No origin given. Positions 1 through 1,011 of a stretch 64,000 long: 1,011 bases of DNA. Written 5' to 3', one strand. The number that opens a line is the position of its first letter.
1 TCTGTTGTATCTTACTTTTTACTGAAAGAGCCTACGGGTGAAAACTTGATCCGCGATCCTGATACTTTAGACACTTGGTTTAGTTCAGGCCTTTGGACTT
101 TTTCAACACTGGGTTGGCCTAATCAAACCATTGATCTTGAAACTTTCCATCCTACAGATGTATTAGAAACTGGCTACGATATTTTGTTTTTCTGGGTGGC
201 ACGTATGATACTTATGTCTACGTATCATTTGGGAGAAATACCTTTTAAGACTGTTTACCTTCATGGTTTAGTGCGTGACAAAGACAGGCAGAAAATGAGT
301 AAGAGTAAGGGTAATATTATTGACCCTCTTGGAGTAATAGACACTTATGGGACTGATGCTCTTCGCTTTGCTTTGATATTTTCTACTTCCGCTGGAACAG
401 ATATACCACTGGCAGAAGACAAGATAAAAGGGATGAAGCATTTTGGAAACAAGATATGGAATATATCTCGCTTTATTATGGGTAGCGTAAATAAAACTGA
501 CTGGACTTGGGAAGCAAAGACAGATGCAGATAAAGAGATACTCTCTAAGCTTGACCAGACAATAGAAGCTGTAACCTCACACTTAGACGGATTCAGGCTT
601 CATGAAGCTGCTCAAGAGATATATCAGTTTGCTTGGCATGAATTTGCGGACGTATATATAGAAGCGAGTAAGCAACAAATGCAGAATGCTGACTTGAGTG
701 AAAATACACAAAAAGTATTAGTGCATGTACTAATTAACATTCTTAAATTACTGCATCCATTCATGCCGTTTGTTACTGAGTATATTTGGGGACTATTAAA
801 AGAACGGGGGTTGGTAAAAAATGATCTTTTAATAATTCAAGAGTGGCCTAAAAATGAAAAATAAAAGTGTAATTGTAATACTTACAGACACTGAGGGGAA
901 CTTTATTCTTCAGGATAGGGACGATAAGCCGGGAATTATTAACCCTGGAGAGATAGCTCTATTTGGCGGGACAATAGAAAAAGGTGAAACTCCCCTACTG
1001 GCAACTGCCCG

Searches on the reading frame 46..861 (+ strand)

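Call 62: search_protein_families(library=pfam, proteins=[window:46-861:+], max_evalue=0.001)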
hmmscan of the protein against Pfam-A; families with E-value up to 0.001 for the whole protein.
window:46-861:+ (272 aa): 4 families
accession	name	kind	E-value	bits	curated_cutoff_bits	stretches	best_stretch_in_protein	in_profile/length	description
PF00133.28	tRNA-synt_1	-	4.8e-48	164.4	22.7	1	3-121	294-412/414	tRNA synthetases class I (I, L, M and V)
PF08264.19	Anticodon_1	-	5e-34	117.8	25.1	1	162-270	1-107/148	Anticodon-binding domain of tRNA ligase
PF09334.17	tRNA-synt_1g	-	1.4e-06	27.8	20.1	1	67-127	312-371/391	tRNA synthetases class I (M)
PF01406.26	tRNA-synt_1e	-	0.00045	20.1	27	0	39-111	210-281/301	tRNA synthetases class I (C) catalytic domain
